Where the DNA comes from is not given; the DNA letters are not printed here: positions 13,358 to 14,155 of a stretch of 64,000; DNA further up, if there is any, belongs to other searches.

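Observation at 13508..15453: Translationally coupled PLP-dependent group II decarboxylase + small GNAT acetyltransferase (candidate N-acetyl-amine biosynthetic pair)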

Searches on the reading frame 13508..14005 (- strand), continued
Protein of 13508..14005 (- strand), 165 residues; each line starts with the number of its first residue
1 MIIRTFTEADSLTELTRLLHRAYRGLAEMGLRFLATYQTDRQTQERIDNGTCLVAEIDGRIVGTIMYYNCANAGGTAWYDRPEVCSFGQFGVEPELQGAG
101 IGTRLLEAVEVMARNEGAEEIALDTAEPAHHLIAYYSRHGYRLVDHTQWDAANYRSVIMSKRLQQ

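Call 14: find_encoding_contigs(protein=P0129, flank=6000, max_places=2)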
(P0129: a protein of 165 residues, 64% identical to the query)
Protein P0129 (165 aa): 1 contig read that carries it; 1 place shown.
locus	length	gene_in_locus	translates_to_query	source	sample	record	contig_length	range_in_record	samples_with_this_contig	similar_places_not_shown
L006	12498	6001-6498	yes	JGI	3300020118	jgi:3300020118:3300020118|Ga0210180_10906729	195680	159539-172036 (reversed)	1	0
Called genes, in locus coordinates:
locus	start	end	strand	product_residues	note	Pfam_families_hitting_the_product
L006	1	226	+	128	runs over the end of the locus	PF00403:HMA (weak)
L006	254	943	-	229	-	PF07040:DUF1326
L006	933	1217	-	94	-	-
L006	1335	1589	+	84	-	-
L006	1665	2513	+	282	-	PF01022:HTH_5, PF12840:HTH_20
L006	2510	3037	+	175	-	-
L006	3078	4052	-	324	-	-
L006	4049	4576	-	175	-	PF03352:Adenine_glyco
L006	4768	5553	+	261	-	PF02585:PIG-L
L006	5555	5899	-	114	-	-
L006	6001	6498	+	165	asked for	PF00583:Acetyltransf_1, PF13673:Acetyltransf_10, PF13508:Acetyltransf_7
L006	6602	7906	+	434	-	PF00083:Sugar_tr, PF07690:MFS_1, PF00083:Sugar_tr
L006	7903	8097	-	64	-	-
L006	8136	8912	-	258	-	PF01261:AP_endonuc_2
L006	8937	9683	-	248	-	PF14907:NTP_transf_5, PF09970:DUF2204 (weak)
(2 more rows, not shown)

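Call 18: find_related_loci(query=A2, collection=metagenome_contigs, flank=5000)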
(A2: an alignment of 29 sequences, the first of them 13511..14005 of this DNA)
Query A2 (165 aa) in metagenome_contigs; peptide patterns used: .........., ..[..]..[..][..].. (x = any residue, [..] = any of these).
562 stretches matched a pattern; 359 encode a relative of the query (tblastn E <= 1e-3); the best 80 are kept; 80 distinct loci.
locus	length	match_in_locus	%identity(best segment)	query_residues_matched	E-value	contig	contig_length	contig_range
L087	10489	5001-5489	60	1-163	2e-64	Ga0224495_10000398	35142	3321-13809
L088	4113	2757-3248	60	1-163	4e-63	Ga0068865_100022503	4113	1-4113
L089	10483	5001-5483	61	3-163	1e-61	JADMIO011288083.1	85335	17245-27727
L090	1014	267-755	58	1-163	2e-65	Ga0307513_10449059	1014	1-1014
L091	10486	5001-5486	64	2-163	1e-60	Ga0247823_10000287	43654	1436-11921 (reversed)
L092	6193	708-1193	64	2-163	1e-60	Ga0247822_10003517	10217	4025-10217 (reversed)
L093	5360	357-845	56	1-163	1e-60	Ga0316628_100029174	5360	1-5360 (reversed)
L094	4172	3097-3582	57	3-164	3e-60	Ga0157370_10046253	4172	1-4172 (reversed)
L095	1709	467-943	57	2-163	3e-61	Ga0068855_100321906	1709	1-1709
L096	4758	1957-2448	57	1-163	2e-58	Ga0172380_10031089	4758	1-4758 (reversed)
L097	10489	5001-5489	56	1-163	6e-58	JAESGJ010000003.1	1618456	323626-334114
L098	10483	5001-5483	56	3-163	6e-58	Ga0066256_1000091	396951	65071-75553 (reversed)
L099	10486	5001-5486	57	3-164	6e-58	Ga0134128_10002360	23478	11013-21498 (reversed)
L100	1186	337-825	55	1-163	4e-61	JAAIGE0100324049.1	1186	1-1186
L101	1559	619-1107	54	1-163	9e-60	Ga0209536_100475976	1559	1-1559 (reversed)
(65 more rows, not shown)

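Call 28: search_solved_structures(query=A2, max_evalue=0.001)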
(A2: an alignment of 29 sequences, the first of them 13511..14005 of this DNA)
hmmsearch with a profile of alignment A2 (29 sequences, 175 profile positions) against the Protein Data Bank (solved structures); distinct sequences matched with E-value up to 0.001: 41.
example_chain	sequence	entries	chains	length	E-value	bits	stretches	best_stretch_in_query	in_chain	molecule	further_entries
7ciu_A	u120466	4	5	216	1.9e-09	40.6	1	80-159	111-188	Agmatine N-acetyltransferase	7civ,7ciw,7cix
5k9n_A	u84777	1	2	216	6.7e-09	38.8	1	81-159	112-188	Polyamine N acetyltransferase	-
2gan_A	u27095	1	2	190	1.2e-07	34.8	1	61-155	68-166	182aa long hypothetical protein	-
1y9k_A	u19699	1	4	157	2.3e-07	33.8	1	57-154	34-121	IAA acetyltransferase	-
2ae6_A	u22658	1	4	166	2.8e-07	33.5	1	54-153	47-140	acetyltransferase, GNAT family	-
2pdo_A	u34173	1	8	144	5e-07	32.7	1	63-155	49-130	Acetyltransferase ypeA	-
1yvk_A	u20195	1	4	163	5.4e-07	32.6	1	90-153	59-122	hypothetical protein BSU33890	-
4qus_A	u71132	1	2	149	1e-06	31.7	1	63-155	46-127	Acetyltransferase YpeA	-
4qvt_A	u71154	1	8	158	1.3e-06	31.4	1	63-155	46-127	Acetyltransferase YpeA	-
6wqb_A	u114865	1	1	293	3.6e-06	29.9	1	94-158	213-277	N-terminal acetyltransferase, GNAT family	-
6wqc_A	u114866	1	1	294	3.6e-06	29.9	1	94-158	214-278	N-terminal acetyltransferase, GNAT family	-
3jvn_A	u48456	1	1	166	5.3e-06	29.3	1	46-151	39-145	Acetyltransferase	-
3lod_A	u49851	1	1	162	6.1e-06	29.1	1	90-153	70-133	Putative acyl-CoA N-acyltransferase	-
9mgt_A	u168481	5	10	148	8.1e-06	28.7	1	86-156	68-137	Aminoglycoside N-acetyltransferase AAC(3)-XI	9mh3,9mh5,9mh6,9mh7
1q2y_A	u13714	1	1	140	1e-05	28.4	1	75-158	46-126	similar to hypothetical proteins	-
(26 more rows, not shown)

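Call 36: find_encoding_contigs(protein=P0124, flank=6000, max_places=2)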
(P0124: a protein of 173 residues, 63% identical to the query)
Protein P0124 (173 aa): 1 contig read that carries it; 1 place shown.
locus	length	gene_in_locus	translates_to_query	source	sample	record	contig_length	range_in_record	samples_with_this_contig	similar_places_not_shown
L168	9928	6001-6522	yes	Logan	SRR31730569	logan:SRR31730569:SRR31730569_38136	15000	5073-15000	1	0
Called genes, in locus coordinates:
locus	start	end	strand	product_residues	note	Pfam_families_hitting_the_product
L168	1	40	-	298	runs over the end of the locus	PF03547:Mem_trans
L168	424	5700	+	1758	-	PF01421:Reprolysin (weak), PF13574:Reprolysin_2, PF13582:Reprolysin_3, PF13688:Reprolysin_5, PF10342:Kre9_KNH (faint), PF06739:SBBP (faint), PF18962:Por_Secre_tail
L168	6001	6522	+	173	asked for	PF00583:Acetyltransf_1, PF13673:Acetyltransf_10 (weak), PF13508:Acetyltransf_7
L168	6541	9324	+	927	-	-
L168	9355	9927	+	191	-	?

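Call 37: find_encoding_contigs(protein=P0123, flank=6000, max_places=2)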
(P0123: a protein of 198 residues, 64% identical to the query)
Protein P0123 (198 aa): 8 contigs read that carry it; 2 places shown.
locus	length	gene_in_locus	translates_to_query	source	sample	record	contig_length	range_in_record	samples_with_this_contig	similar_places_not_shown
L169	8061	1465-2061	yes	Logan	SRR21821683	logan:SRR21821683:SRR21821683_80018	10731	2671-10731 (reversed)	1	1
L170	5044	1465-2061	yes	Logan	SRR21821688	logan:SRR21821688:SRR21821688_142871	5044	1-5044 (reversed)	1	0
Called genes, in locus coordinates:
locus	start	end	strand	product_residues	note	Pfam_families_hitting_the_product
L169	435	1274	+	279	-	-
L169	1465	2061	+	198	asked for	PF00583:Acetyltransf_1, PF13673:Acetyltransf_10 (weak), PF13508:Acetyltransf_7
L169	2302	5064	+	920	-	PF02838:Glyco_hydro_20b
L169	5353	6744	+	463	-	PF00282:Pyridoxal_deC, PF01212:Beta_elim_lyase, PF00155:Aminotran_1_2 (weak), PF00266:Aminotran_5 (weak)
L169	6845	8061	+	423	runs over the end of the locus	PF13646:HEAT_2 (weak)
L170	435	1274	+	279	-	-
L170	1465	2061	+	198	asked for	PF00583:Acetyltransf_1, PF13673:Acetyltransf_10 (weak), PF13508:Acetyltransf_7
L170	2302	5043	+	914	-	?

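Call 39: search_protein_families(library=pfam, proteins=[L169:5353-6744:+, L169:435-1274:+, L168:6541-9324:+], max_evalue=0.001)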
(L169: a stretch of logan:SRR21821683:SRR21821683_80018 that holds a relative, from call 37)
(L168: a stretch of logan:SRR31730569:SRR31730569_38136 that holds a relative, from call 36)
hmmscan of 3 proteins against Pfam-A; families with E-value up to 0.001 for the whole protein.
L169:5353-6744:+ (463 aa): 5 families
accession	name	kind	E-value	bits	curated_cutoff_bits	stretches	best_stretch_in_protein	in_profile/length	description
PF00282.25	Pyridoxal_deC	-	6.3e-66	223.1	27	1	38-390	9-374/375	Pyridoxal-dependent decarboxylase conserved domain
PF01212.27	Beta_elim_lyase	-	2.4e-10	40.7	27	1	117-288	41-206/288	Beta-eliminating lyase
PF00266.25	Aminotran_5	-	1.3e-08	34.7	21.5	1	130-252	65-178/371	Aminotransferase class-V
PF00155.27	Aminotran_1_2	-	7.2e-07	29.2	19.7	1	130-261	70-197/361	Aminotransferase class I and II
PF05889.19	SepSecS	-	0.00056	19.2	21.1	1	157-254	102-196/389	O-phosphoseryl-tRNA(Sec) selenium transferase, SepSecS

L169:435-1274:+ (279 aa): 0 families

L168:6541-9324:+ (927 aa): 2 families
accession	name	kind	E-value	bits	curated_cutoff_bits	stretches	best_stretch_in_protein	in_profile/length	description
PF02838.20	Glyco_hydro_20b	-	0.00016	22.8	26.1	1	107-183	70-124/124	Glycosyl hydrolase family 20, domain 2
PF00728.28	Glyco_hydro_20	-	0.00066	19.6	22.3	0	528-699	122-284/348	Glycosyl hydrolase family 20, catalytic domain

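Call 43: predict_structure(alignment_id=A2)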
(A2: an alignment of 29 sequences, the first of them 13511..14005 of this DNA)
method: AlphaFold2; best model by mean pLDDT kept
length: 165 residues; sequences in the alignment: 29
mean_pLDDT: 94.9   pTM: 0.89
mean pLDDT of the five models: 94.9, 94.7, 93.9, 93.7, 92.5
residues with pLDDT >= 90: 142; 70-90: 22; 50-70: 1; < 50: 0
segments of 3 or more residues with pLDDT < 50: none
pLDDT, mean of each block of 10 residues (from residue 1): 97 97 90 86 96 97 98 93 97 96 98 97 95 97 95 92 89
secondary structure, 60 per line:
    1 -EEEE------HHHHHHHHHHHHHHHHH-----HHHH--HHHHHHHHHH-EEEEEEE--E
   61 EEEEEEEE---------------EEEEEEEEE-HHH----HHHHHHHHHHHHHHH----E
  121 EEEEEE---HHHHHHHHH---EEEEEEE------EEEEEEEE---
elements in order: E2-5 H12-28 H34-37 H40-49 E51-57 E60-68 E84-92 H101-115 E120-126 H130-138 E142-148 E155-162

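Call 45: fold_search(model_id=the predicted structure, library=pdb)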
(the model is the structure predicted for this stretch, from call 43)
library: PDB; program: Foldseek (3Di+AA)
matches with E <= 10: 1515; with E <= 0.001: 899
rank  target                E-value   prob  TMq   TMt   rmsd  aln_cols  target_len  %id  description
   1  1y9k_A                1.5e-10  1.00  0.67  0.73   5.1       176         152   18  IAA acetyltransferase from Bacillus cereus ATCC 14579 (released 2005-02-01)
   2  2ae6_D                2.9e-10  1.00  0.67  0.76   4.1       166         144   20  Crystal Structure of Acetyltransferase of GNAT family from Enterococcus faecalis V583 (released 2005-09-06)
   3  1y9k_B                4.8e-10  1.00  0.68  0.72   5.0       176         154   18  IAA acetyltransferase from Bacillus cereus ATCC 14579 (released 2005-02-01)
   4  1y9k_D                5.4e-10  1.00  0.67  0.72   5.0       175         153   18  IAA acetyltransferase from Bacillus cereus ATCC 14579 (released 2005-02-01)
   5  2ae6_A                5.4e-10  1.00  0.65  0.72   4.4       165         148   20  Crystal Structure of Acetyltransferase of GNAT family from Enterococcus faecalis V583 (released 2005-09-06)
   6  1n71_B                6.1e-10  1.00  0.71  0.65   5.2       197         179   17  Crystal structure of aminoglycoside 6'-acetyltransferase type Ii in complex with coenzyme A (released 2003-03-18)
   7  1y9k_C                7.4e-10  1.00  0.67  0.73   5.1       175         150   18  IAA acetyltransferase from Bacillus cereus ATCC 14579 (released 2005-02-01)
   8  1tiq_A                8.4e-10  1.00  0.82  0.78   3.2       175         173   16  Crystal Structure of an Acetyltransferase (PaiA) in complex with CoA and DTT from Bacillus subtilis, Northeast Structu (released 2004-07-13)
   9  5jph_A                1.0e-09  1.00  0.68  0.78   3.5       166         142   16  Structure of a GNAT acetyltransferase SACOL1063 from Staphylococcus aureus in complex with CoA (released 2016-06-29)
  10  4j3g_C                1.1e-09  1.00  0.75  0.76   3.6       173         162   21  Crystal structure of Ribosomal-protein-alanine N-acetyltransferase from Brucella melitensis (released 2013-03-13)
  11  2j8n_A                1.1e-09  1.00  0.75  0.73   3.7       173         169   18  Structure of P. aeruginosa acetyltransferase PA4866 solved at room temperature (released 2007-02-06)
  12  2ae6_C                1.1e-09  1.00  0.67  0.75   4.1       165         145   20  Crystal Structure of Acetyltransferase of GNAT family from Enterococcus faecalis V583 (released 2005-09-06)
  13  4j3g_A                1.2e-09  1.00  0.74  0.74   3.6       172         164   22  Crystal structure of Ribosomal-protein-alanine N-acetyltransferase from Brucella melitensis (released 2013-03-13)
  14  5jph_B                1.3e-09  1.00  0.69  0.77   3.3       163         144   15  Structure of a GNAT acetyltransferase SACOL1063 from Staphylococcus aureus in complex with CoA (released 2016-06-29)
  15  1wwz_A                1.3e-09  1.00  0.71  0.75   3.5       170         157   23  Crystal structure of PH1933 from Pyrococcus horikoshii OT3 (released 2005-02-01)
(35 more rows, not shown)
